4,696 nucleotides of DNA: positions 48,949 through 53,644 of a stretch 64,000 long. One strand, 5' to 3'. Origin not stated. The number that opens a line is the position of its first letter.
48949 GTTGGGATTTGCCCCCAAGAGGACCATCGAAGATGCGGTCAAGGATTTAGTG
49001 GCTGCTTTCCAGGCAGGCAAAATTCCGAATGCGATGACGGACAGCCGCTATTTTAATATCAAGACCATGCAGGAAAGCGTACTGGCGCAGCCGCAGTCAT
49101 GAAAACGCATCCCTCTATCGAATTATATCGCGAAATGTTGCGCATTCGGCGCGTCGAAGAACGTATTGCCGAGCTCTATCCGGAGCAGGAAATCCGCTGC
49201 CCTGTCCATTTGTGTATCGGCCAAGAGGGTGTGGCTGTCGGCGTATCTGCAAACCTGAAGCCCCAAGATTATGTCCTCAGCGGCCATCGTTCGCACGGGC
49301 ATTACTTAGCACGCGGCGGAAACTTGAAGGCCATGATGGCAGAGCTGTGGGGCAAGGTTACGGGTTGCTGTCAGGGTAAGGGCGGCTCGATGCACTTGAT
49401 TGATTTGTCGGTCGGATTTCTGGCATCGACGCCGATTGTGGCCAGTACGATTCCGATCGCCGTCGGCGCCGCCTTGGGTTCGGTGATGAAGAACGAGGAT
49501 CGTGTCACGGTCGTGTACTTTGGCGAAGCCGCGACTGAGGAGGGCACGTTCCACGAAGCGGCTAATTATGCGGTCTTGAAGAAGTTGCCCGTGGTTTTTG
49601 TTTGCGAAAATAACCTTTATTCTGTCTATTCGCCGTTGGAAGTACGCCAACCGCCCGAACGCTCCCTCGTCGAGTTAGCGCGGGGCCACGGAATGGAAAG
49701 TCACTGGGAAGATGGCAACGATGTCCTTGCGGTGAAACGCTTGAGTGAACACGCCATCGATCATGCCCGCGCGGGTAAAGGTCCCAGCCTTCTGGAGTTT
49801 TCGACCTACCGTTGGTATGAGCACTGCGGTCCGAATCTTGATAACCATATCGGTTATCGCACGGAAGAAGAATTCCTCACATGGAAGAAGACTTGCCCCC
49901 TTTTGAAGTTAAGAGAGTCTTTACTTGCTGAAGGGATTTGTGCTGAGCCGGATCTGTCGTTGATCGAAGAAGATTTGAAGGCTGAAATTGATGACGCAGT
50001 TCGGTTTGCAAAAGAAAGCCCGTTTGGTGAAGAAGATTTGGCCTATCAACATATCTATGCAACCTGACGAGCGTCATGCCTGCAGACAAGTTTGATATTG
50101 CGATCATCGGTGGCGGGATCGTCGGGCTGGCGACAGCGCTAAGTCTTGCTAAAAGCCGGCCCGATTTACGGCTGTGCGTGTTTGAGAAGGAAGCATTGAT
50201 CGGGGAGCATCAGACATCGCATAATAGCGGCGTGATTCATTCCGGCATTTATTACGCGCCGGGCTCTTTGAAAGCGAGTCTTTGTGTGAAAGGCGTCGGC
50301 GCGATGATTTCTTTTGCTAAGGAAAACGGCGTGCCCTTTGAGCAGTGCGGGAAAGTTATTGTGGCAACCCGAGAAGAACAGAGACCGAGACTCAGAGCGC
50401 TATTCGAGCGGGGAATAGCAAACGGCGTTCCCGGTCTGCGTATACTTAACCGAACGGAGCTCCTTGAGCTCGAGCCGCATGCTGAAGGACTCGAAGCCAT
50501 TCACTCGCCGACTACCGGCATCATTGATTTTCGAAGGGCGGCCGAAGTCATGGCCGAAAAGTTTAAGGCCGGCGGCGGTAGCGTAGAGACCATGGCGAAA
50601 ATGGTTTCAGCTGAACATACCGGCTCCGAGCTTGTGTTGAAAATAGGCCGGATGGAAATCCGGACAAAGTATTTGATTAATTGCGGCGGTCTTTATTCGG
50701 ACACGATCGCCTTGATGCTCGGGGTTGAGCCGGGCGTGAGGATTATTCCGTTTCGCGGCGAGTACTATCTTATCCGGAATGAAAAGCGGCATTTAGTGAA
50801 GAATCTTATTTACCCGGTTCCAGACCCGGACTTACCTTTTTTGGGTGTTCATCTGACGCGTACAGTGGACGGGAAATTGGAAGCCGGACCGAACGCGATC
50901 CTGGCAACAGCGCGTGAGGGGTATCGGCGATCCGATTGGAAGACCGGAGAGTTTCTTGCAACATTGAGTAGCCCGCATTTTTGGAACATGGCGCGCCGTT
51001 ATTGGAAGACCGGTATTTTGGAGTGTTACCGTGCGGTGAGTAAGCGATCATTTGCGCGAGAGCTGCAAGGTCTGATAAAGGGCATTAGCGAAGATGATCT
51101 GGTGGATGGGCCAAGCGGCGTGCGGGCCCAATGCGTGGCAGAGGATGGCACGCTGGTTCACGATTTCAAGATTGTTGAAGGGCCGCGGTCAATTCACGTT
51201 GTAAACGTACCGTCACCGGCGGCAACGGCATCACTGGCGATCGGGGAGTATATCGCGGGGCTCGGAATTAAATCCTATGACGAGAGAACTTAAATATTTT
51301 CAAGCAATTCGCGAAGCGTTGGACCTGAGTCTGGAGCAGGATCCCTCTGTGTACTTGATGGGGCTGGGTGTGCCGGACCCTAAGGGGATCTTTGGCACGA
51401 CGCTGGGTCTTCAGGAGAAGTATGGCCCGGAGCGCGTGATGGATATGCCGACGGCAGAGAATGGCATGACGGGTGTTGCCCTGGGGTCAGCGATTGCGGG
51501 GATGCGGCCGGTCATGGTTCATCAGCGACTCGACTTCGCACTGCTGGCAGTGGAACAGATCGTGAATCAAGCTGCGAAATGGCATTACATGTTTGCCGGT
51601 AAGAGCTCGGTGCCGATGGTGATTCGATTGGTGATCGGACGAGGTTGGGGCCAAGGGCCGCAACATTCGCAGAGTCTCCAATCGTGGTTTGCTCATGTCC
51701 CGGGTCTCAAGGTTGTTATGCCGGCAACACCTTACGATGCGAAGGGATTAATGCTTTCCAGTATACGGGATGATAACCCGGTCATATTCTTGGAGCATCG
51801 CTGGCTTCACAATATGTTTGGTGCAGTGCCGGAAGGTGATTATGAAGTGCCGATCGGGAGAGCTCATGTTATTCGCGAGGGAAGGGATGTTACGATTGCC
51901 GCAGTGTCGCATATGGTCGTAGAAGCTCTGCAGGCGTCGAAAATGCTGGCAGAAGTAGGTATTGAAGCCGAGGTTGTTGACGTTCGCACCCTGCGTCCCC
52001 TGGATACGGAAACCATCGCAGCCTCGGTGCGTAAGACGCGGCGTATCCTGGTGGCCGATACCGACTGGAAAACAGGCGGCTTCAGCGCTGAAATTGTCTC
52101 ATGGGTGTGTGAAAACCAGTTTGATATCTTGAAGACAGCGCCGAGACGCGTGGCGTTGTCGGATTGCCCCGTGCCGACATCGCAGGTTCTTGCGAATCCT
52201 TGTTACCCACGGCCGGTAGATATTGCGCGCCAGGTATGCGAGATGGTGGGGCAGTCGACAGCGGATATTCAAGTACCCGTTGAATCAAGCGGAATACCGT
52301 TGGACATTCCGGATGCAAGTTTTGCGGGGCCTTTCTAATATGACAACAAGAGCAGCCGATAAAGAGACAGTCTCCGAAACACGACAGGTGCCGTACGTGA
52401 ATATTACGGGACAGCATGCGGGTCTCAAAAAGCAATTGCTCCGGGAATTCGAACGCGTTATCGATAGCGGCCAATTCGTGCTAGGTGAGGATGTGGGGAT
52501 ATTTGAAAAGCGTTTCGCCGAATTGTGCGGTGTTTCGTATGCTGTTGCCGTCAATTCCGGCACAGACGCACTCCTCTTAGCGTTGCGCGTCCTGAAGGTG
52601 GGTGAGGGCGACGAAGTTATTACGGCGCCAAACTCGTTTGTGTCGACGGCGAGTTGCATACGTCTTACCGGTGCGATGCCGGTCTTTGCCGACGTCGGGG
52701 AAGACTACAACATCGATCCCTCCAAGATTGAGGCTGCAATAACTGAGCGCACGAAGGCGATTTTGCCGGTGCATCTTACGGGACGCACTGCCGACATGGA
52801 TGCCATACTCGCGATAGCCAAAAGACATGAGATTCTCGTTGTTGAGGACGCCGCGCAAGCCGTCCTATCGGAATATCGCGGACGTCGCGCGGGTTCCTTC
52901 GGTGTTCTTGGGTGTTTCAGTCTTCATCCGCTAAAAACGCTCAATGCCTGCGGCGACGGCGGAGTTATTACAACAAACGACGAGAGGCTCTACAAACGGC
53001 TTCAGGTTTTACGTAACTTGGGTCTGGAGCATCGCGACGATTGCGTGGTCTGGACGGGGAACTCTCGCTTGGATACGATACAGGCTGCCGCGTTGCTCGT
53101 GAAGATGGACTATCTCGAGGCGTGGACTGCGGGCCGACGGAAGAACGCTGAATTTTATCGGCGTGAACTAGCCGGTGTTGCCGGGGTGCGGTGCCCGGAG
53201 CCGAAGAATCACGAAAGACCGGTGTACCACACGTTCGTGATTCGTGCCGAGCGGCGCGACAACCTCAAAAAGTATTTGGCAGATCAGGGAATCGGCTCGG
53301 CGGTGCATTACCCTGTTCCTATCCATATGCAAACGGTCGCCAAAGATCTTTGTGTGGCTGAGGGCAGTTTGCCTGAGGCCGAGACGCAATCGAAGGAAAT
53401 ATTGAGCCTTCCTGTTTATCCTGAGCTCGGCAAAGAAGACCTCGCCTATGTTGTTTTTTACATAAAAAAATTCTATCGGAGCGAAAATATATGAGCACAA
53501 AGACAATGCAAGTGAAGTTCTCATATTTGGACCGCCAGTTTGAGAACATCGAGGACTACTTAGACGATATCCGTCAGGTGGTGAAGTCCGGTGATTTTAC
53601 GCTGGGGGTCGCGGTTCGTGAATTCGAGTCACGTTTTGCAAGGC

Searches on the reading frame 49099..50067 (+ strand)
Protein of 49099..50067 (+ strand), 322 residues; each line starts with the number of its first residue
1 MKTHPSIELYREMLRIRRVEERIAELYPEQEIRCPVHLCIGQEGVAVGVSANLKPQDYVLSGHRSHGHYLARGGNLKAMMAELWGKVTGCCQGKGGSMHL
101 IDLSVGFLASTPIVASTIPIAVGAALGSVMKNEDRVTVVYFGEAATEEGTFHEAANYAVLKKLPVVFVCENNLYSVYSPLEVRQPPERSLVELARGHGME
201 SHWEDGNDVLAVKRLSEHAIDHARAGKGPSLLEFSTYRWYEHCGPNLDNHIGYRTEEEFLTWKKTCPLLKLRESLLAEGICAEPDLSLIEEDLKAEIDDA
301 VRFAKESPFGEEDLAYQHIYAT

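Call 9: search_protein_families(library=pfam, proteins=[window:49099-50067:+])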
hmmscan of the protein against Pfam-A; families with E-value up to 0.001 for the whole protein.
window:49099-50067:+ (322 aa): 1 family
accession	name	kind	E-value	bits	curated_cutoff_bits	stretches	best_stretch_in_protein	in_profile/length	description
PF00676.26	E1_dh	-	5.4e-70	236.2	22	1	12-309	2-296/300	Dehydrogenase E1 component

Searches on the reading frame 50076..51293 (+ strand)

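Call 9: search_protein_families(library=pfam, proteins=[window:50076-51293:+])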
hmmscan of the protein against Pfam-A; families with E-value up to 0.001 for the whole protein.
window:50076-51293:+ (405 aa): 3 families
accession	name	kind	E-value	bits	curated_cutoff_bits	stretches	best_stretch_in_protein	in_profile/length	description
PF01266.30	DAO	-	1.6e-54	186.2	27.9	1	7-395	1-352/353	FAD dependent oxidoreductase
PF13450.12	NAD_binding_8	-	2.3e-05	25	21.9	1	10-49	1-38/68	NAD(P)-binding Rossmann-like domain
PF01946.23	Thi4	-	0.00016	21.4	26.2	1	6-43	18-54/235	Thi4 family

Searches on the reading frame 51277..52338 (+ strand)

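Call 9: search_protein_families(library=pfam, proteins=[window:51277-52338:+])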
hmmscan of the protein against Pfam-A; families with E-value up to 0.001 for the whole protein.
window:51277-52338:+ (353 aa): 2 families
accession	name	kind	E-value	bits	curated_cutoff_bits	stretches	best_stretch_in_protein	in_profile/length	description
PF02779.29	Transket_pyr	-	2.5e-33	115.6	27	1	5-175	3-169/174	Transketolase, pyrimidine binding domain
PF02780.25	Transketolase_C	-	1.1e-31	109.7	25.9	1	194-305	1-113/124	Transketolase, C-terminal domain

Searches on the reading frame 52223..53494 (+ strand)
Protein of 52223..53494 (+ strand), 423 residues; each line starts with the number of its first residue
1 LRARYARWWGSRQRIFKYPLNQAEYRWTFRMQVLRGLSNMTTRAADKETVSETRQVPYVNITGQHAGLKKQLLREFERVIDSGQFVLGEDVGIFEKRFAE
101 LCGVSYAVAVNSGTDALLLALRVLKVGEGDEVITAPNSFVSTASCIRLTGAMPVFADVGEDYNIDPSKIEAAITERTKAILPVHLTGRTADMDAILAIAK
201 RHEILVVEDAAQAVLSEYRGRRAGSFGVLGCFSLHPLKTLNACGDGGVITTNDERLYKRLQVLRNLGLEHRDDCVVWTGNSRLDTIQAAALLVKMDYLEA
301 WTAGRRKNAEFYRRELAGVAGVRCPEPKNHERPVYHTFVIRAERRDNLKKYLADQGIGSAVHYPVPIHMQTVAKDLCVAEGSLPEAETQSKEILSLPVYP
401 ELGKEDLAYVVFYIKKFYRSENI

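Call 9: search_protein_families(library=pfam, proteins=[window:52223-53494:+])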
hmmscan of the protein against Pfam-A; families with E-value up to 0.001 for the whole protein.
window:52223-53494:+ (423 aa): 5 families
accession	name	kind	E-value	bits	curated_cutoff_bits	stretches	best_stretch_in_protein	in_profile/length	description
PF01041.23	DegT_DnrJ_EryC1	-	8.2e-113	377.7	19.8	1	69-412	4-357/360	DegT/DnrJ/EryC1/StrS aminotransferase family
PF00266.25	Aminotran_5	-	2.6e-09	37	21.5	1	98-216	52-182/371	Aminotransferase class-V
PF01053.26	Cys_Met_Meta_PP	-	9.5e-09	34.7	27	1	93-210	56-174/381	Cys/Met metabolism PLP-dependent enzyme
PF00155.27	Aminotran_1_2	-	3.1e-08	33.6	19.7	1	94-211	47-187/361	Aminotransferase class I and II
PF01212.27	Beta_elim_lyase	-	8.5e-08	32.3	27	1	91-211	34-170/288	Beta-eliminating lyase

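Call 73: search_protein_families(library=ncbifam, proteins=[window:52223-53494:+], max_evalue=1e-10)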
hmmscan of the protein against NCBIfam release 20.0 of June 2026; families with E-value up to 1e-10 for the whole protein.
window:52223-53494:+ (423 aa): 8 families
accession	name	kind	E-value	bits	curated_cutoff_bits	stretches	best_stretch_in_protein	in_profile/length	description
TIGR03588.1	PseC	equivalog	1.4e-72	244.7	423.5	1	78-416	19-378/380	UDP-4-amino-4,6-dideoxy-N-acetyl-beta-L-altrosamine transaminase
NF008687.0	PRK11706.1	equivalog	1.4e-66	224.8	375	1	98-418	40-374/375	dTDP-4-amino-4,6-dideoxygalactose transaminase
NF008658.2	PRK11658.1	equivalog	2e-65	220.9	631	1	72-416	16-375/379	UDP-4-amino-4-deoxy-L-arabinose aminotransferase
TIGR02379.1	ECA_wecE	subfamily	2.3e-57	194.5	434.85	1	101-418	43-375/376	dTDP-4-amino-4,6-dideoxy-D-glucose transaminase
TIGR04181.1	NHT_00031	hypoth_equivalog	1.1e-52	179.1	420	1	87-397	28-357/359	LegC family aminotransferase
TIGR04427.1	PLP_DesI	equivalog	1.7e-52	178.8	650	1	76-411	38-376/390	dTDP-4-dehydro-6-deoxyglucose aminotransferase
NF011936.0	PRK15407.1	equivalog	8.8e-47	159.8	423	1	83-279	59-259/440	lipopolysaccharide biosynthesis protein RfbH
NF005816.0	PRK07682.1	equivalog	7.9e-13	47.8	620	1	112-215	98-208/390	aminotransferase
